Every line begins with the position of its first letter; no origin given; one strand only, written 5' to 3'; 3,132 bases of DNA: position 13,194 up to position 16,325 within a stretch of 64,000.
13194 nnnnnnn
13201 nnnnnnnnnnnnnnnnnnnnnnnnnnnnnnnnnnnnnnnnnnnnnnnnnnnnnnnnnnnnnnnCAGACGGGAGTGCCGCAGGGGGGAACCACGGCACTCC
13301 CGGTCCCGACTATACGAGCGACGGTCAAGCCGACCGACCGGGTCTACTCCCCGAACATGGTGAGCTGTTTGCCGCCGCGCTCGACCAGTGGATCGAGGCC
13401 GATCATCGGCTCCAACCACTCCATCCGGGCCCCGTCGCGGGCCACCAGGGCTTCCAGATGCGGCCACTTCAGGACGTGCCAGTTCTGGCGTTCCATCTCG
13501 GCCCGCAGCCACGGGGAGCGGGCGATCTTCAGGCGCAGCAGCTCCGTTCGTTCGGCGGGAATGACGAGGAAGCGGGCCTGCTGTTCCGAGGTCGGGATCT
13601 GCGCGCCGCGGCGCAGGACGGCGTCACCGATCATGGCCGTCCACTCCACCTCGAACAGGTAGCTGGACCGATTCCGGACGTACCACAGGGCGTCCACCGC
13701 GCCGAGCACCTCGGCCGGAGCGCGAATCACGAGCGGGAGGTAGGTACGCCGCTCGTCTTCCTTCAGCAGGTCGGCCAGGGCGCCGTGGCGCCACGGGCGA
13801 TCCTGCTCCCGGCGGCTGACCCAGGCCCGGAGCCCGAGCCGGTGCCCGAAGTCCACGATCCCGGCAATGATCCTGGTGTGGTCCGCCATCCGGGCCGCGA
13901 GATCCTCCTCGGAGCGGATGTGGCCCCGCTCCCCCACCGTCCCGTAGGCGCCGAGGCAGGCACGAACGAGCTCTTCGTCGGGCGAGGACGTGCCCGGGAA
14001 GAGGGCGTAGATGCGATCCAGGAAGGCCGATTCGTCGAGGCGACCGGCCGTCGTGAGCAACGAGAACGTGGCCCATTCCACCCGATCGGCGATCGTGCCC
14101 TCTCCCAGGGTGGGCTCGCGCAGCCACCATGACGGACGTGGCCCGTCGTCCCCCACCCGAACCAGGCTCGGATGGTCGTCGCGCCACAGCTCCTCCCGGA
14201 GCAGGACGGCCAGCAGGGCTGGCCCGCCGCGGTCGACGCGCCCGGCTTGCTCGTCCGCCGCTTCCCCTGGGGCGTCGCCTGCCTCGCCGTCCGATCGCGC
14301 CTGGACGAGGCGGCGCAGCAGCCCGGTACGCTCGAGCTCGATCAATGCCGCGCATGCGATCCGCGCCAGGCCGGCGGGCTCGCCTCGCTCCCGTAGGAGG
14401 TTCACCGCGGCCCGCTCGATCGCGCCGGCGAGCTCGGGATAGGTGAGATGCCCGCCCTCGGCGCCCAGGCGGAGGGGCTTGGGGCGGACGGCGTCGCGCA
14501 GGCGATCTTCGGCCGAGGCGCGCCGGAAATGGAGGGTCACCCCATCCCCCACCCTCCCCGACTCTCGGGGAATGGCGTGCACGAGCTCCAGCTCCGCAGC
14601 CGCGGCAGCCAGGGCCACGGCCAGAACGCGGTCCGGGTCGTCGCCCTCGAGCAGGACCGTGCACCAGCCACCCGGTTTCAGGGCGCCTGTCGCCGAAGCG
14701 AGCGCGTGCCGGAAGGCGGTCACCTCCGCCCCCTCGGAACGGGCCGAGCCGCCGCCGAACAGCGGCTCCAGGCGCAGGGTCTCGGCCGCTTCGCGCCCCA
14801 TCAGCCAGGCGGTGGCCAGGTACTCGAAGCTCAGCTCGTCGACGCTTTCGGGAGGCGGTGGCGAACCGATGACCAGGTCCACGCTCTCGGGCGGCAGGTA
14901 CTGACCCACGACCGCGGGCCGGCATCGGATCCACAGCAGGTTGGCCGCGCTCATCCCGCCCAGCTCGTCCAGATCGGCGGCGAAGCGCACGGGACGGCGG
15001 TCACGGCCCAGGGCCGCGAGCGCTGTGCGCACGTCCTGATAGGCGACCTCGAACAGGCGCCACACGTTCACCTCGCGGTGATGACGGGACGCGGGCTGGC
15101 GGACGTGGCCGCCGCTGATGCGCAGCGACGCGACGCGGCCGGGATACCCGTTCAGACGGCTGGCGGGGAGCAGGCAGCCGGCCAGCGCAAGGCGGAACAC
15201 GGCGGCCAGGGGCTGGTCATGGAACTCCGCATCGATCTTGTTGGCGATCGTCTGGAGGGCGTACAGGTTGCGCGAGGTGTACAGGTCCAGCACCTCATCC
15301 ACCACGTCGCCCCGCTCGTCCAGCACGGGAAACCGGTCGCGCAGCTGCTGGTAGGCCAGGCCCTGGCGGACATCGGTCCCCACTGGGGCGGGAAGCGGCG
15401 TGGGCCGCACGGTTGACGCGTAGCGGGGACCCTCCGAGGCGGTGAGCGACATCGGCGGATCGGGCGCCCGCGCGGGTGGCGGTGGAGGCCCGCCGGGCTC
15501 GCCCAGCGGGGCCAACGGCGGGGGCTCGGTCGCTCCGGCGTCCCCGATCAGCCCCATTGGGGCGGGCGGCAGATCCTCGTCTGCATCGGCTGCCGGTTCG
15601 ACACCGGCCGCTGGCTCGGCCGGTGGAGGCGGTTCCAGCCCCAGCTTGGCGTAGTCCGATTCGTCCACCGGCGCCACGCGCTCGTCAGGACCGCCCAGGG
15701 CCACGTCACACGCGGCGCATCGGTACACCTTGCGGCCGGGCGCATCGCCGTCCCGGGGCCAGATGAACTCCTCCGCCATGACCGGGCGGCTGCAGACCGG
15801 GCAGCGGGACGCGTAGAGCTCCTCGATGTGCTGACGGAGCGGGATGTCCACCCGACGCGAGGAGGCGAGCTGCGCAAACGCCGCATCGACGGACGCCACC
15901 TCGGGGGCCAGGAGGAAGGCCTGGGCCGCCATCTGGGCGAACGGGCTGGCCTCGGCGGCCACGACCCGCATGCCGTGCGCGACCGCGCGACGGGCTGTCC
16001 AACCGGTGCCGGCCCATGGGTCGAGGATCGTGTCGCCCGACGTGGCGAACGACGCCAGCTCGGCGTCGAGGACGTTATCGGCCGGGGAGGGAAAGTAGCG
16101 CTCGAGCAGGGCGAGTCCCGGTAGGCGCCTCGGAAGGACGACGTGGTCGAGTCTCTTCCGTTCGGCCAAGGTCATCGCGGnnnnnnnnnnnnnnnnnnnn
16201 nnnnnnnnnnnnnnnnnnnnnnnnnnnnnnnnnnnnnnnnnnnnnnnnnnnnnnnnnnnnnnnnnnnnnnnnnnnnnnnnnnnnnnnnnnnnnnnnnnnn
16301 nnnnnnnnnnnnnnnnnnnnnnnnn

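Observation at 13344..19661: Co-directional gene string PolX(PHP) - membrane protein - TPR/polyacidic protein - giant degenerate methyltransferase-like protein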

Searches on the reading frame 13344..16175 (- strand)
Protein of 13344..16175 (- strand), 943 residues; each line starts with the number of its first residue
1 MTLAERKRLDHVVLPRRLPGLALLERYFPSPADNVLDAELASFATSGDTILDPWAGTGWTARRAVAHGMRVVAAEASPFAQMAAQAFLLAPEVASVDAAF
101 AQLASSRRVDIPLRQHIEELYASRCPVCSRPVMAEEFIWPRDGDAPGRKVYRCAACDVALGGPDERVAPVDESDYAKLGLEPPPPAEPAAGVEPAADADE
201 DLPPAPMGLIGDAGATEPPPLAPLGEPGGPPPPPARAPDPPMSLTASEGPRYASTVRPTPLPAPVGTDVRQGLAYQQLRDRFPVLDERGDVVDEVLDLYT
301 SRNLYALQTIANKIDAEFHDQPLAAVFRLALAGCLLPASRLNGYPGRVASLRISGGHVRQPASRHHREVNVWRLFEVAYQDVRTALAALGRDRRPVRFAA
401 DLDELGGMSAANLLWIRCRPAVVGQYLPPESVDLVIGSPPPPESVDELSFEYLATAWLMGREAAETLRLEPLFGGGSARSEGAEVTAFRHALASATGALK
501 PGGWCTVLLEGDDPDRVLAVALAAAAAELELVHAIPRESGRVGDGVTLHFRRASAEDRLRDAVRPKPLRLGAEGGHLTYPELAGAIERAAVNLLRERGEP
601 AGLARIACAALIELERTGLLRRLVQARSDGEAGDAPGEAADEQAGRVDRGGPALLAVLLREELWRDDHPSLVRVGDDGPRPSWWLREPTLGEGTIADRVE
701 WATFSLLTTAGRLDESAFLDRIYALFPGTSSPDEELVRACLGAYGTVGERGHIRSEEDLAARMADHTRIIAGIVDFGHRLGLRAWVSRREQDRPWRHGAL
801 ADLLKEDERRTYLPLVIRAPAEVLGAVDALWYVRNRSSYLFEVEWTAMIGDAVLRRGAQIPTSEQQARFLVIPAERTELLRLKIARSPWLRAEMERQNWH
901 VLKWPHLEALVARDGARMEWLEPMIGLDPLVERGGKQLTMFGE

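Call 3: search_protein_families(library=pfam, proteins=[window:13344-16175:-], max_evalue=0.1)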
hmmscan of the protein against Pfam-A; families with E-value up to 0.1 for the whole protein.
window:13344-16175:- (943 aa): 0 families

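Call 4: search_protein_families(library=ncbifam, proteins=[window:13344-16175:-], max_evalue=0.1)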
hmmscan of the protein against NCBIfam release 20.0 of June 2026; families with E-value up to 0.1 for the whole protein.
window:13344-16175:- (943 aa): 2 families
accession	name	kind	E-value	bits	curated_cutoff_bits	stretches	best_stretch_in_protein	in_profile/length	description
NF043040.1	corrin_prot_MT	hypoth_equivalog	0.053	13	180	0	39-79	33-74/216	corrinoid protein-associated methyltransferase CpaM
NF050803.1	DnaMtaseCcrMCaul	equivalog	0.082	11.8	830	0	39-91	198-250/350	adenine-specific DNA-methyltransferase CcrM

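Call 5: search_protein_families(library=padloc, proteins=[window:13344-16175:-], max_evalue=0.1)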
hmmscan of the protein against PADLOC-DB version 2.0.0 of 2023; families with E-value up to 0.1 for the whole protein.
window:13344-16175:- (943 aa): 17 families
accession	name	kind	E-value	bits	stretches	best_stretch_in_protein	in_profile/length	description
PDLC04134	mad2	-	1.6e-05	22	1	29-88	274-333/492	mads_2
PDLC03312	MTase_II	-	2e-05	20.5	1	291-530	408-627/1344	Type II methyltransferase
PDLC03228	MTase_II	-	9.3e-05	20.4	1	36-99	153-216/227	Type II methyltransferase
PDLC03353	MTase_II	-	0.00012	19.8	1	40-75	202-237/260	Type II methyltransferase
PDLC03322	MTase_II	-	0.00039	17.4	1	33-106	52-124/446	Type II methyltransferase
PDLC03246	MTase_II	-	0.0022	15.1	1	43-77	321-355/376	Type II methyltransferase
PDLC03249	MTase_II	-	0.004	14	1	34-93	128-185/541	Type II methyltransferase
PDLC03299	MTase_II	-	0.0076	13.8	1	43-77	212-246/296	Type II methyltransferase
PDLC03345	MTase_II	-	0.01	12.2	1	45-114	47-115/581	Type II methyltransferase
PDLC03327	MTase_II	-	0.012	12.8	1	35-81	231-277/319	Type II methyltransferase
PDLC03216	MTase_II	-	0.018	12.1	1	40-119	207-286/364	Type II methyltransferase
PDLC03224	MTase_II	-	0.018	12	1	45-86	92-133/481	Type II methyltransferase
PDLC03380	MTase_II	-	0.031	11.5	1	40-92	50-102/393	Type II methyltransferase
PDLC03350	MTase_II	-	0.039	11.4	1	43-77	250-284/312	Type II methyltransferase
PDLC03283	MTase_II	-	0.049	10.9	0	43-76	226-259/352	Type II methyltransferase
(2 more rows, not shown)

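Call 6: find_homologous_proteins(query=window:13344-16175:-)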
Query window:13344-16175:- (943 aa): 468 proteins with E <= 0.001 among 8000 candidates; the best 120 are listed.
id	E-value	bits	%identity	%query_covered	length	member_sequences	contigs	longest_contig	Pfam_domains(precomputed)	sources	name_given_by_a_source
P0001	0.0e+0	1968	93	100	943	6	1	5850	-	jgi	-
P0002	0.0e+0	1879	88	100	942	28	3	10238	-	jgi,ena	jgi:hypothetical protein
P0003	0.0e+0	1856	87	100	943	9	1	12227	-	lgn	-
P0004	0.0e+0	1851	87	100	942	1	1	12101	PF27126.1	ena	-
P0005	0.0e+0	1834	86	100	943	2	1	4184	-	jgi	jgi:hypothetical protein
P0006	0.0e+0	1825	86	100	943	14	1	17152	-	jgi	jgi:hypothetical protein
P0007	0.0e+0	1823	86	100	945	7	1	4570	PF27126.1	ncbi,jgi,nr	ncbi:MAG: hypothetical protein EHM90_01530 [Chloroflexi bacterium]|nr:MAG: hypothetical protein EHM9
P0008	0.0e+0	1823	86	100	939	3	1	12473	PF27126.1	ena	-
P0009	0.0e+0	1818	86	100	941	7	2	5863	PF27126.1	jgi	jgi:hypothetical protein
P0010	0.0e+0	1816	86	100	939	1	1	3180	PF27126.1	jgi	jgi:hypothetical protein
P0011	0.0e+0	1798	84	100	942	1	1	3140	PF27126.1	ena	-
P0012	0.0e+0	1796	86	100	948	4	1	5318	PF27126.1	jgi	jgi:hypothetical protein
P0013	0.0e+0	1743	82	100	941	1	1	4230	PF27126.1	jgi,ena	-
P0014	0.0e+0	1652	84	93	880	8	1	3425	PF27126.1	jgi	jgi:hypothetical protein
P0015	0.0e+0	1593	84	90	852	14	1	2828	PF27126.1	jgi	jgi:hypothetical protein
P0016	0.0e+0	1497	69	100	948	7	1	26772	PF27126.1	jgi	jgi:hypothetical protein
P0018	0.0e+0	1490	72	100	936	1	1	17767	PF27126.1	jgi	jgi:hypothetical protein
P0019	0.0e+0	1486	70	100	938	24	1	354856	PF27126.1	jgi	jgi:hypothetical protein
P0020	0.0e+0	1484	85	82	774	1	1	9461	PF27126.1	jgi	jgi:hypothetical protein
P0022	0.0e+0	1483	69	100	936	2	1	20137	PF27126.1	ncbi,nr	ncbi:MAG TPA: hypothetical protein VEW45_00775 [Candidatus Dormibacteraeota bacterium]|nr:hypothetic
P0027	0.0e+0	1479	70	100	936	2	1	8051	PF27126.1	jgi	jgi:hypothetical protein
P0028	0.0e+0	1479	71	100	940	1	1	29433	PF27126.1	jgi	jgi:hypothetical protein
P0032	0.0e+0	1477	70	100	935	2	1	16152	PF27126.1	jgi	jgi:hypothetical protein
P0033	0.0e+0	1476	71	100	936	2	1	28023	PF27126.1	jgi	jgi:hypothetical protein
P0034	0.0e+0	1476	70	100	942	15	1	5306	PF27126.1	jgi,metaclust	metaclust:\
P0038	0.0e+0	1473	70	100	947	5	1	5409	PF27126.1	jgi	jgi:hypothetical protein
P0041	0.0e+0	1472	70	100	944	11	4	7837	PF27126.1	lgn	-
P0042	0.0e+0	1471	69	100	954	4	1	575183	PF27126.1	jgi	jgi:hypothetical protein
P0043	0.0e+0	1470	70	100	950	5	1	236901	PF27126.1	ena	-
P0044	0.0e+0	1470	71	100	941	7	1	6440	PF27126.1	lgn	-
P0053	0.0e+0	1466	71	100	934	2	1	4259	PF27126.1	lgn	-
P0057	0.0e+0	1460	70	100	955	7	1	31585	PF27126.1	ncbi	-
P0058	0.0e+0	1459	71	99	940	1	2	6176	PF27126.1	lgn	-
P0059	0.0e+0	1459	71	100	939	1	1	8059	PF27126.1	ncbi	-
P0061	0.0e+0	1457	70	100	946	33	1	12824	PF27126.1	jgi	jgi:hypothetical protein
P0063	0.0e+0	1455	71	100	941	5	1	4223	PF27126.1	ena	-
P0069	0.0e+0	1441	68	100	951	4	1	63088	PF27126.1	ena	-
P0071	0.0e+0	1439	69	100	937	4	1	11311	PF27126.1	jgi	-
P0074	0.0e+0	1438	68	100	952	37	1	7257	PF27126.1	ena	-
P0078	0.0e+0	1436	69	99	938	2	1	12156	PF27126.1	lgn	-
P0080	0.0e+0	1435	70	100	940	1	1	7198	PF27126.1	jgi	-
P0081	0.0e+0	1434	70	100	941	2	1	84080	PF27126.1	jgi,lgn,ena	-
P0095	0.0e+0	1425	68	100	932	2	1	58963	PF27126.1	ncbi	-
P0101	0.0e+0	1420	68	100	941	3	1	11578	PF27126.1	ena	-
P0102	0.0e+0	1419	68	100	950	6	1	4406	PF27126.1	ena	-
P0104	0.0e+0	1415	68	100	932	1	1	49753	PF27126.1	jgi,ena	-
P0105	0.0e+0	1414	69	99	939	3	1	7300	PF27126.1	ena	-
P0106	0.0e+0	1414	68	100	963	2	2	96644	PF27126.1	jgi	jgi:hypothetical protein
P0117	0.0e+0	1404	66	100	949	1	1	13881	PF27126.1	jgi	jgi:hypothetical protein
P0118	0.0e+0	1404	66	100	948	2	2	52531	PF27126.1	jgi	jgi:hypothetical protein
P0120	0.0e+0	1403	68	100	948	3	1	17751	PF27126.1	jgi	-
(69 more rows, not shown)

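Call 8: find_related_loci(query=window:13344-16175:-, collection=genome_contigs, flank=10000)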
Query window:13344-16175:- (943 aa) in genome_contigs; peptide patterns used: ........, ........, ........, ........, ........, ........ (x = any residue, [..] = any of these).
176 stretches matched a pattern; 102 encode a relative of the query (tblastn E <= 1e-3); the best 80 are kept; 80 distinct loci.
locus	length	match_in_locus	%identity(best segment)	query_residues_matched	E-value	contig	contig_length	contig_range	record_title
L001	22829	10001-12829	97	1-943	0e+0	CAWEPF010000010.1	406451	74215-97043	MAG: uncultured Chloroflexia bacterium isolate MFD02242.bin.2.244 genome assembly, contig: contig_55960, whole genome sh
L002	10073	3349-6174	87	1-943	0e+0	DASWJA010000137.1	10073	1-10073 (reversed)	MAG TPA_asm: Candidatus Limnocylindria bacterium isolate SMAG_U2883 k141_2714162, whole genome shotgun sequence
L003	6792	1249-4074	88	1-943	0e+0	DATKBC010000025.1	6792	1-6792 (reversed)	MAG TPA_asm: Pleomorphomonadaceae bacterium isolate SMAG_U14410 k141_1640543, whole genome shotgun sequence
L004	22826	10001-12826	87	1-943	0e+0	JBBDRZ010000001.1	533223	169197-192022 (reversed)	MAG: Chloroflexota bacterium isolate LejiaC_69_380 Lejia_C_10_length_533223_cov_230, whole genome shotgun sequence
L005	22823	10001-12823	86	1-943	0e+0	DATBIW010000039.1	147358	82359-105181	MAG TPA_asm: Candidatus Limnocylindria bacterium isolate SMAG_U3904 k141_1431583, whole genome shotgun sequence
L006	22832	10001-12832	86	1-943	0e+0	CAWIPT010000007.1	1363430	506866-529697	MAG: uncultured Chloroflexia bacterium isolate MFD05454.bin.2.164 genome assembly, contig: contig_4439, whole genome sho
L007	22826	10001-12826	87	1-943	0e+0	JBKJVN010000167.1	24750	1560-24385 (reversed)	MAG: Candidatus Limnocylindria bacterium isolate swi_bin.102 k127_15998941, whole genome shotgun sequence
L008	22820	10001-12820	86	1-943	0e+0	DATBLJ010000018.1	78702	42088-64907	MAG TPA_asm: Candidatus Limnocylindria bacterium isolate SMAG_U3969 k141_616767, whole genome shotgun sequence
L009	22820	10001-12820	86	1-943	0e+0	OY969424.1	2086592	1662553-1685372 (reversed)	MAG: uncultured Chloroflexia bacterium isolate MFD06229.bin.c.1 genome assembly, chromosome: 1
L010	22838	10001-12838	70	1-943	0e+0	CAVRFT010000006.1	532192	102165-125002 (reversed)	MAG: uncultured Chloroflexia bacterium isolate MFD00392.bin.2.52 genome assembly, contig: contig_6432, whole genome shot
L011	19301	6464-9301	71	1-943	0e+0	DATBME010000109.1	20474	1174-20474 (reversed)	MAG TPA_asm: Candidatus Limnocylindria bacterium isolate SMAG_U3990 k141_1924207, whole genome shotgun sequence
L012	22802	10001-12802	69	4-943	0e+0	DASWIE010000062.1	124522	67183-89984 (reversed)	MAG TPA_asm: Candidatus Limnocylindria bacterium isolate SMAG_U2860 k141_3434639, whole genome shotgun sequence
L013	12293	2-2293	86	179-943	0e+0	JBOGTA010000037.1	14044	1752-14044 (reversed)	MAG: Candidatus Limnocylindria bacterium isolate M3-S_metawrap_bin.48 k127_3488419, whole genome shotgun sequence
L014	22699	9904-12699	68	1-943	0e+0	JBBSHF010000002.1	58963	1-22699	MAG: Candidatus Limnocylindria bacterium isolate LS2_sbin.60 LS2_sbin.60_K_402612_L_58963_cov_35.3382, whole genome shot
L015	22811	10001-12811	69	1-943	0e+0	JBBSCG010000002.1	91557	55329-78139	MAG: Candidatus Limnocylindria bacterium isolate metawrap_la6_10 metawrap_la6_10_K_871827_L_91557_cov_22.5111, whole gen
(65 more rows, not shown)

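Call 12: search_solved_structures(query=window:13344-16175:-, max_evalue=10, show_alignments=3)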
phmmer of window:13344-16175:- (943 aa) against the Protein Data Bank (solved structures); distinct sequences matched with E-value up to 10: 3.
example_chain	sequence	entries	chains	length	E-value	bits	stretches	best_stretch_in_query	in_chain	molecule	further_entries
2zie_A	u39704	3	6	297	0.0032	19.2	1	24-88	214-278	Putative modification methylase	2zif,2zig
1nw8_A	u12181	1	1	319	0.17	13.4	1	34-81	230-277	MODIFICATION METHYLASE RSRI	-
1eg2_A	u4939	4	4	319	0.23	13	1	34-81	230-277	MODIFICATION METHYLASE RSRI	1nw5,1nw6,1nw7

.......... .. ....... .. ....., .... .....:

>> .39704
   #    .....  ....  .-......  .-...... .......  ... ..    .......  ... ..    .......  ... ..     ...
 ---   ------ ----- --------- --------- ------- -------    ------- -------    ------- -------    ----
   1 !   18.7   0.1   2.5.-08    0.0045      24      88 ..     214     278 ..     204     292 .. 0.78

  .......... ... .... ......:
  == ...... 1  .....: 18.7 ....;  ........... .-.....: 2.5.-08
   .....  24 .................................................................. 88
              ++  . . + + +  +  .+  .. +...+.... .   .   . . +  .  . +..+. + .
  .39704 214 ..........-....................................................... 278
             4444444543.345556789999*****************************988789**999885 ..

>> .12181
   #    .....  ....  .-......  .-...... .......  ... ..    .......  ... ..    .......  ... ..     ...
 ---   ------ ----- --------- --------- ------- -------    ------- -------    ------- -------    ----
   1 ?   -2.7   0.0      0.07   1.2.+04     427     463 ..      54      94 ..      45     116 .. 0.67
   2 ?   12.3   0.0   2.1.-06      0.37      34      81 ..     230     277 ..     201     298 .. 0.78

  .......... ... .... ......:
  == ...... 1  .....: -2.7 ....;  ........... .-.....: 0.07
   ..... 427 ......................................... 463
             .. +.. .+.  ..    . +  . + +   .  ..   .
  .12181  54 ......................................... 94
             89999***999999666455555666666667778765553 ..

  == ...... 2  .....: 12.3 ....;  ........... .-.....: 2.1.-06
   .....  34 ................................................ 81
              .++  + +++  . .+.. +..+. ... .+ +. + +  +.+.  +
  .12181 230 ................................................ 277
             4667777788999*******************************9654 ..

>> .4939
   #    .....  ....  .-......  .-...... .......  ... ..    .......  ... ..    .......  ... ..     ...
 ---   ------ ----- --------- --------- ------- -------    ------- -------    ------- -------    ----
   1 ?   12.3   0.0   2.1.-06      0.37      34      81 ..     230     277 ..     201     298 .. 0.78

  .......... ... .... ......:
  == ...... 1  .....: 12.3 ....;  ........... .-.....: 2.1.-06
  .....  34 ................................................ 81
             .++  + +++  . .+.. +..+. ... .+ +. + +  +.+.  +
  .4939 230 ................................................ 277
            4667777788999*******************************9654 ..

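Call 16: search_protein_representatives(protein=window:13344-16175:-)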
Query: 943 residues. Proteins with E-value up to 0.001 (for the whole library): 1225; up to 1e-10: 684; up to 1e-30: 173. The best 150 are listed.
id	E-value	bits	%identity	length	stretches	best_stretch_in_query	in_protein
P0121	0.0e+00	1338.6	66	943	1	5-943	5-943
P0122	3.1e-297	1005.6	87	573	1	69-637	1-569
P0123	2.4e-185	635.2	67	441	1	499-943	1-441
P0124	1.2e-139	484.0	41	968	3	641-941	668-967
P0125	2.3e-132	459.8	40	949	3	659-942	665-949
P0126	2.4e-130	453.2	66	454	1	69-429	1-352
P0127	6.9e-127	441.7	41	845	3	428-941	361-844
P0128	1.7e-117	410.6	61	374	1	587-943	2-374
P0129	4.8e-117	409.1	81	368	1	270-500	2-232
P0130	4.0e-115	402.8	39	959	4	655-941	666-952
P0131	3.3e-112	393.1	42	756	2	656-942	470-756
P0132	6.0e-101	355.9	38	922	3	626-939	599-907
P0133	8.1e-101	355.5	53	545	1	264-680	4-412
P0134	3.7e-99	350.0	82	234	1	408-651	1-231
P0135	1.1e-98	348.5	37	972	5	633-941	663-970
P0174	1.6e-56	208.9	33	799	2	271-936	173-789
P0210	1.5e-45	172.5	26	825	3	682-914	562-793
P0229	7.6e-41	157.0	27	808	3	682-910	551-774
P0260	1.9e-35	139.1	30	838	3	682-914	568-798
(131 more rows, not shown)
